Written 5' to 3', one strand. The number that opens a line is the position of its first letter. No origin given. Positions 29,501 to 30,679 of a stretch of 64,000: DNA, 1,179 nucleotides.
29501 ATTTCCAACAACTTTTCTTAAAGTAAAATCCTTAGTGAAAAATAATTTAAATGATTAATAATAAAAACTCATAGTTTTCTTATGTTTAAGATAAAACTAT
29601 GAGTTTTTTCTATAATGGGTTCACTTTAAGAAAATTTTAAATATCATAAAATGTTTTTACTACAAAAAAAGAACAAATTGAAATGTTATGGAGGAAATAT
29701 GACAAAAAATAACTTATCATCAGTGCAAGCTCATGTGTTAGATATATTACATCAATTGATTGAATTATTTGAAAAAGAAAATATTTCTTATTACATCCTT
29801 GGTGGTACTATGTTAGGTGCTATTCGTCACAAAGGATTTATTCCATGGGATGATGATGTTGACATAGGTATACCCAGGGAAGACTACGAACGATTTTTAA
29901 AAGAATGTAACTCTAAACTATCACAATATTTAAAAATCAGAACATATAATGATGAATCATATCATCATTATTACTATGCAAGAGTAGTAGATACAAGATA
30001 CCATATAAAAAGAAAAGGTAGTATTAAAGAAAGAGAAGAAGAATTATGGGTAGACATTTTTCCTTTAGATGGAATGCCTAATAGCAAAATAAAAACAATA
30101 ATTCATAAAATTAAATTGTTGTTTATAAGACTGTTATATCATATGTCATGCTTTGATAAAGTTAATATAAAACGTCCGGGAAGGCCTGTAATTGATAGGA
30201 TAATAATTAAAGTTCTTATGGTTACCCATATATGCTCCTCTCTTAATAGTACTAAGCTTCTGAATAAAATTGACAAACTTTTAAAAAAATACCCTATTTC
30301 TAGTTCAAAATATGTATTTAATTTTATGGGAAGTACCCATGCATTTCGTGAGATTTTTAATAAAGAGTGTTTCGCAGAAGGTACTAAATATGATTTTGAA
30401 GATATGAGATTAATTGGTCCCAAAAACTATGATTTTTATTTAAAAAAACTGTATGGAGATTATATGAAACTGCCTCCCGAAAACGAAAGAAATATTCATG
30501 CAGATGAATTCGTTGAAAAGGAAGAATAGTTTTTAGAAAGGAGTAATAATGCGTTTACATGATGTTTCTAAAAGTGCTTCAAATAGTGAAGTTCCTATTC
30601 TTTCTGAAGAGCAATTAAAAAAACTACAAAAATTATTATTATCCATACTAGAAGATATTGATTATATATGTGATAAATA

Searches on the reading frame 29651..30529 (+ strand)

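Call 62: search_protein_families(library=pfam, proteins=[window:29651-30529:+], max_evalue=0.00001)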
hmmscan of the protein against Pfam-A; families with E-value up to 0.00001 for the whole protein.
window:29651-30529:+ (292 aa): 1 family
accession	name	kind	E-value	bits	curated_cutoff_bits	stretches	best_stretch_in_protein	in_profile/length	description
PF04991.19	LicD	-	8.6e-49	167.1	22.6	1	41-269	2-227/227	LicD family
